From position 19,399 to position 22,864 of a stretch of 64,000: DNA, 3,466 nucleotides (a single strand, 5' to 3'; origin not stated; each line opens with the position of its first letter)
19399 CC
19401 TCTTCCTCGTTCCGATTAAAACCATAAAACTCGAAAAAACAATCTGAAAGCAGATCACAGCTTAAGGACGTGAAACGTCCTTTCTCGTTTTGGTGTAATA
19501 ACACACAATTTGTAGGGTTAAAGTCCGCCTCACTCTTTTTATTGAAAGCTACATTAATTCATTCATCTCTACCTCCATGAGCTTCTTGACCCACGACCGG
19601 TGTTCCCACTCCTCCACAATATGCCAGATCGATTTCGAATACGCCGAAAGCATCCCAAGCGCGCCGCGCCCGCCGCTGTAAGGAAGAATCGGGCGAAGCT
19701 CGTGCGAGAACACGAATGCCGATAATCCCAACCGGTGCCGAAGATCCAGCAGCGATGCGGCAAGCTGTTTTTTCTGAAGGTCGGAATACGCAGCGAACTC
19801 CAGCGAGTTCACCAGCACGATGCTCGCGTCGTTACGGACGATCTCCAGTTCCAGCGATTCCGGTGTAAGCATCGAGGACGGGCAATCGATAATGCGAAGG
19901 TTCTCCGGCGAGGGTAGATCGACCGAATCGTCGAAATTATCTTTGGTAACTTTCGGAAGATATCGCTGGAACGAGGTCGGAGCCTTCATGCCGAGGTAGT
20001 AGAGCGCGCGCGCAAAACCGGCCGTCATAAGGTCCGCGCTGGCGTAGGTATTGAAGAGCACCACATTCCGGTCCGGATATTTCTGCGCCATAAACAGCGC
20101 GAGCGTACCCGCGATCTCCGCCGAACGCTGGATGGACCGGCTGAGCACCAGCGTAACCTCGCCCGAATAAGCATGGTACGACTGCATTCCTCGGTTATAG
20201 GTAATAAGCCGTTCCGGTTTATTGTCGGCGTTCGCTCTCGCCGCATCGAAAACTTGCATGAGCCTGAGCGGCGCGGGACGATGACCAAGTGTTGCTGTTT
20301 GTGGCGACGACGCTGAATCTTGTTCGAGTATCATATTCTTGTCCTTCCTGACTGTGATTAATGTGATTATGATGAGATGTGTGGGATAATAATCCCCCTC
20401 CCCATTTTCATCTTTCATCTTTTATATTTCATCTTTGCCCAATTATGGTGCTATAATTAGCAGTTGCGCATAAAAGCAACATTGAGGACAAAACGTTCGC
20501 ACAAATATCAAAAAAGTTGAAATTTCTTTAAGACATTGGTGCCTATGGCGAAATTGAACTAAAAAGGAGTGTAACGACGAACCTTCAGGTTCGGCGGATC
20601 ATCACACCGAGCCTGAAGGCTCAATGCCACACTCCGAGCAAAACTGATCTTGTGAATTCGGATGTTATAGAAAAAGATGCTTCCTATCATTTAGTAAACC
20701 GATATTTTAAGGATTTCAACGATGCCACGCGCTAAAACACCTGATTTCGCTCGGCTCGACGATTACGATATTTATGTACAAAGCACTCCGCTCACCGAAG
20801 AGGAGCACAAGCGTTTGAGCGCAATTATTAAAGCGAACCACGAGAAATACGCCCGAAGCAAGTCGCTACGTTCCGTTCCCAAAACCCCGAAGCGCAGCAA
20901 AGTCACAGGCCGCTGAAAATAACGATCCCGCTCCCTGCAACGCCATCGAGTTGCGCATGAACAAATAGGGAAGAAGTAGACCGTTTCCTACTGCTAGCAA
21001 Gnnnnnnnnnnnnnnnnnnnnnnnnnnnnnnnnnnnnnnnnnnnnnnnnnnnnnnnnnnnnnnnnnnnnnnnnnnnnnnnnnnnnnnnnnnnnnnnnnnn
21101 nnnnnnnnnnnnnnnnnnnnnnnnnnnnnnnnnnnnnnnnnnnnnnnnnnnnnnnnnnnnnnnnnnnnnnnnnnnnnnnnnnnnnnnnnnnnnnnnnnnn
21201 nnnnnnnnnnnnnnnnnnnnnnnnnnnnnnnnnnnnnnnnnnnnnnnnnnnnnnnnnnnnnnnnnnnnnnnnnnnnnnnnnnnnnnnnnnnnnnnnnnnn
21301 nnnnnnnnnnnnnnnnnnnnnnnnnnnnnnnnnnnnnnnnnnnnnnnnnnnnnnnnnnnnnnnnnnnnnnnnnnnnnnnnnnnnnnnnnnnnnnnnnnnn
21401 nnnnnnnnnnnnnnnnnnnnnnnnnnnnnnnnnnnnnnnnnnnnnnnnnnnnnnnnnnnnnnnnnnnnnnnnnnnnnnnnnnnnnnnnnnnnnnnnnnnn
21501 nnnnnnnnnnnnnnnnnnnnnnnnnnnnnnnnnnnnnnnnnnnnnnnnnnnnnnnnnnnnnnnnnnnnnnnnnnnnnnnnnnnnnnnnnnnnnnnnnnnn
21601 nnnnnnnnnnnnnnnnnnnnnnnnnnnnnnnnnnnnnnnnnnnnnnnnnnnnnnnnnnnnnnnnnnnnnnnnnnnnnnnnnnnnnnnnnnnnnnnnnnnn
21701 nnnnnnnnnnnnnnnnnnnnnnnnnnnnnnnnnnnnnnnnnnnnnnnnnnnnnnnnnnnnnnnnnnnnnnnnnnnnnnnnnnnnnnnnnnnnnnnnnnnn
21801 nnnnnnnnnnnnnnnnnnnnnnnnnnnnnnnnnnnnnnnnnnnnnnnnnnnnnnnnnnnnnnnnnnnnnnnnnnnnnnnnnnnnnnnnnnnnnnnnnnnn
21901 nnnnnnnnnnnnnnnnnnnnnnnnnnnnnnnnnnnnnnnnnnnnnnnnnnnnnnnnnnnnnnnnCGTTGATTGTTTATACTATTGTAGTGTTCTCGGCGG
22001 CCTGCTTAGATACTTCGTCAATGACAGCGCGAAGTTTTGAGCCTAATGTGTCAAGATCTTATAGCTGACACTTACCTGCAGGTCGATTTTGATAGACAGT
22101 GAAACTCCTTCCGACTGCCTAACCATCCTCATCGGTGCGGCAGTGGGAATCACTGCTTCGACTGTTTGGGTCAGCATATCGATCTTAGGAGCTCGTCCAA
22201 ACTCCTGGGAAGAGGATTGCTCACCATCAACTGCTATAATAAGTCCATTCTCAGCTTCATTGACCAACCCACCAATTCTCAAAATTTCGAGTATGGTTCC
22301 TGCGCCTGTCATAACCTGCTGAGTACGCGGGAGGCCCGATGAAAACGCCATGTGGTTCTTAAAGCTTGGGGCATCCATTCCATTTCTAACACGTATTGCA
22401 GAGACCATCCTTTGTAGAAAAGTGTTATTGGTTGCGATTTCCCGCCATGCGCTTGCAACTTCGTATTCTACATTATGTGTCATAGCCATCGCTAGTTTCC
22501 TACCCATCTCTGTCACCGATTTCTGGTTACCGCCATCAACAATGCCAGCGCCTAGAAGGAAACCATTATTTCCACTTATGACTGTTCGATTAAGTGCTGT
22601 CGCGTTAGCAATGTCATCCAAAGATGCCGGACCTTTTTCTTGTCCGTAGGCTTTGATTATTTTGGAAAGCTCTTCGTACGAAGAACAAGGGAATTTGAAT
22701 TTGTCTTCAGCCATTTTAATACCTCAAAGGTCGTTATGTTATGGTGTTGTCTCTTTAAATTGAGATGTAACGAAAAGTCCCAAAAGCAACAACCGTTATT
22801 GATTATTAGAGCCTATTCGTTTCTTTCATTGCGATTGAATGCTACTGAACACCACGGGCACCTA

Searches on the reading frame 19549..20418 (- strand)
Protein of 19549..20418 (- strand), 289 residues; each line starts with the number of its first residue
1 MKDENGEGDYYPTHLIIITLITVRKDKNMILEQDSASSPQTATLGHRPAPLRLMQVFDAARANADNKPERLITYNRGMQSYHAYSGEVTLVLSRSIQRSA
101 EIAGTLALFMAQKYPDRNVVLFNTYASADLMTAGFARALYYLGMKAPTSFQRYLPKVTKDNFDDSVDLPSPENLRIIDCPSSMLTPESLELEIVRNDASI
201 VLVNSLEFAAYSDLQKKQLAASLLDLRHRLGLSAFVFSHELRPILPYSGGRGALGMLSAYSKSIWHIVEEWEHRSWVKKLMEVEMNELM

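Call 11: search_protein_families(library=pfam, proteins=[window:19549-20418:-], max_evalue=0.01)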
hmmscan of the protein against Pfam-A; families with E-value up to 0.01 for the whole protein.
window:19549-20418:- (289 aa): 0 families

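Call 28: find_homologous_proteins(query=window:19549-20418:-)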
Query window:19549-20418:- (289 aa): 15 proteins with E <= 0.001 among 1628 candidates.
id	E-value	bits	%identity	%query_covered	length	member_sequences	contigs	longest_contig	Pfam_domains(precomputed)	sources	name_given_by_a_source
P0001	8.3e-158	542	94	90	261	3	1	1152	-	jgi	-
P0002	2.2e-145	501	82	92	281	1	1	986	-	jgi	jgi:hypothetical protein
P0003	1.7e-144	498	86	90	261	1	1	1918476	-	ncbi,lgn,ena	-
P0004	8.7e-144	496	85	90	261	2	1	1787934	-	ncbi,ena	-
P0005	2.5e-142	491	84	90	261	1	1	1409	-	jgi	jgi:hypothetical protein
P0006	6.9e-117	408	77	90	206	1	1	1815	-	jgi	jgi:hypothetical protein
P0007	1.7e-115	403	84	73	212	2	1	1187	-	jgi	jgi:hypothetical protein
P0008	1.6e-95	338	62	82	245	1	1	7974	-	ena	-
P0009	1.7e-95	338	59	89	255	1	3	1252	-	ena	-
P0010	1.1e-94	335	56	86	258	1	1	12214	-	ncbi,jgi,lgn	ncbi:MAG TPA: hypothetical protein VGM92_10025 [Candidatus Kapabacteria bacterium]|jgi:hypothetical 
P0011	1.6e-89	318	56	85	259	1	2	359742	-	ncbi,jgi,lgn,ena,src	-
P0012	1.8e-89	318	56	86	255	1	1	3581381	-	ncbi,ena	-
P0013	8.0e-89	316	56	83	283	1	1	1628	-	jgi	jgi:hypothetical protein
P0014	2.6e-81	291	56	80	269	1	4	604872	-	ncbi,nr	ncbi:MAG: hypothetical protein Q8922_01425 [Bacteroidota bacterium]|nr:hypothetical protein [Bactero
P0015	2.9e-59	219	42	82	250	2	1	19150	-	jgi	jgi:hypothetical protein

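Call 29: find_encoding_contigs(protein=P0003, flank=10000, max_places=3)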
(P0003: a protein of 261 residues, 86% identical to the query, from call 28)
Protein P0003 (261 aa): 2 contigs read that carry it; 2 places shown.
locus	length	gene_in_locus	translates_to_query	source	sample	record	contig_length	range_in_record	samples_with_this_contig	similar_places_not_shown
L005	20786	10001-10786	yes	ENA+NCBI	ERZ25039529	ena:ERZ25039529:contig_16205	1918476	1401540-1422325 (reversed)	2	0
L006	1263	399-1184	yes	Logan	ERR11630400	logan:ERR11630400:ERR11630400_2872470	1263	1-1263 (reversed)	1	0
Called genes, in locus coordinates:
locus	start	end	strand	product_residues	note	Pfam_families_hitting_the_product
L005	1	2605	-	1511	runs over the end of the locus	PF13385:Laminin_G_3, PF15780:ASH (faint), PF22067:Cep192_D3 (faint), PF22066:Cep192_D8 (faint), PF22073:Cep192_D4 (faint), PF07610:DUF1573 (faint), PF22544:HYDIN_VesB_CFA65-like_Ig (faint), PF18962:Por_Secre_tail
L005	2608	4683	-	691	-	PF13568:OMP_b-brl_2 (weak), PF00691:OmpA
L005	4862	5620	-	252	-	-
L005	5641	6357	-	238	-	PF04542:Sigma70_r2, PF04545:Sigma70_r4, PF08281:Sigma70_r4_2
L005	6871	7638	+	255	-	PF10899:AbiGi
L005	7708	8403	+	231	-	-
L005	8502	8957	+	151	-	-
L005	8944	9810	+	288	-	PF02086:MethyltransfD12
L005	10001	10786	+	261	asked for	-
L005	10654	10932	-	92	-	-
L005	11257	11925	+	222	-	PF01386:Ribosomal_L25p, PF14693:Ribosomal_TL5_C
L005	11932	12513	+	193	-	PF01195:Pept_tRNA_hydro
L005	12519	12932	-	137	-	PF02823:ATP-synt_DE_N, PF00401:ATP-synt_DE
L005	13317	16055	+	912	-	PF17900:Peptidase_M1_N (weak), PF01433:Peptidase_M1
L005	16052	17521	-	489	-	PF18990:DUF5723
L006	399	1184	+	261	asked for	-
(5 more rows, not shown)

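Call 30: find_encoding_contigs(protein=P0004, flank=10000, max_places=3)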
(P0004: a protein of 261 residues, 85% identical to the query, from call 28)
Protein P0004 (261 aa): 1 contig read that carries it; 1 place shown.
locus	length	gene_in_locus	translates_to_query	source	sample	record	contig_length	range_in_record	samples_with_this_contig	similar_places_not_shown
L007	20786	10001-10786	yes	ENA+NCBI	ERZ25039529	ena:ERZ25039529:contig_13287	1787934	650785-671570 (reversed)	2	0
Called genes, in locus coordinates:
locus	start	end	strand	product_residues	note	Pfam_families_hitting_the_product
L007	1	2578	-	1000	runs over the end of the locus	PF21033:RMD1-3 (faint), PF28559:TPR_SusR (faint), PF13181:TPR_8 (faint), PF13424:TPR_12 (weak), PF00512:HisKA, PF02518:HATPase_c, PF00072:Response_reg, PF01627:Hpt, +3 more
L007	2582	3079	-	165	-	PF00072:Response_reg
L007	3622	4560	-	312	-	PF12760:Zn_ribbon_IS1595, PF12762:DDE_Tnp_IS1595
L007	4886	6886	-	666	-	PF04055:Radical_SAM (weak)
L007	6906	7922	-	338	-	-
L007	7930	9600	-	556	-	PF02518:HATPase_c (weak), PF13589:HATPase_c_3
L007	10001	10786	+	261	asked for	-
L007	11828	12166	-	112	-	PF09827:CRISPR_Cas2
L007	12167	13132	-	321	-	PF01867:Cas_Cas1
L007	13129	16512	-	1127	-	PF18470:Cas9_a, PF13395:HNH_4, PF18541:RuvC_III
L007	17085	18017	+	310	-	-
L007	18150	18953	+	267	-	PF01694:Rhomboid (weak), PF20216:DUF6576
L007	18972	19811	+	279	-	PF03741:TerC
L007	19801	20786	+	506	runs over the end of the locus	PF13231:PMT_2 (weak)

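Call 44: search_protein_families(library=padloc, proteins=[window:19549-20418:-], max_evalue=0.01)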
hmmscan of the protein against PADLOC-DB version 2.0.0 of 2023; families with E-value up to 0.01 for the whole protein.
window:19549-20418:- (289 aa): 0 families

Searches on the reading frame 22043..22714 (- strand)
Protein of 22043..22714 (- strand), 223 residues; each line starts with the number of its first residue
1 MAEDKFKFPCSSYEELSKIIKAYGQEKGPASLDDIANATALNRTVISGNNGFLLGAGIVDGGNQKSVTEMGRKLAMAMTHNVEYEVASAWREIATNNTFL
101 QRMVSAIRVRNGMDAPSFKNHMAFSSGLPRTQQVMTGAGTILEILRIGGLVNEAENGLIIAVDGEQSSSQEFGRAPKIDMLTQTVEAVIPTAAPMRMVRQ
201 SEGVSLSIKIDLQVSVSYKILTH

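Call 9: search_protein_families(library=pfam, proteins=[window:22043-22714:-], max_evalue=0.01)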
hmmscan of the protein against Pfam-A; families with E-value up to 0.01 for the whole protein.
window:22043-22714:- (223 aa): 0 families

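Call 44: search_protein_families(library=padloc, proteins=[window:22043-22714:-], max_evalue=0.01)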
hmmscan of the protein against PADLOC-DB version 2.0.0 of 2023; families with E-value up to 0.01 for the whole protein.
window:22043-22714:- (223 aa): 0 families
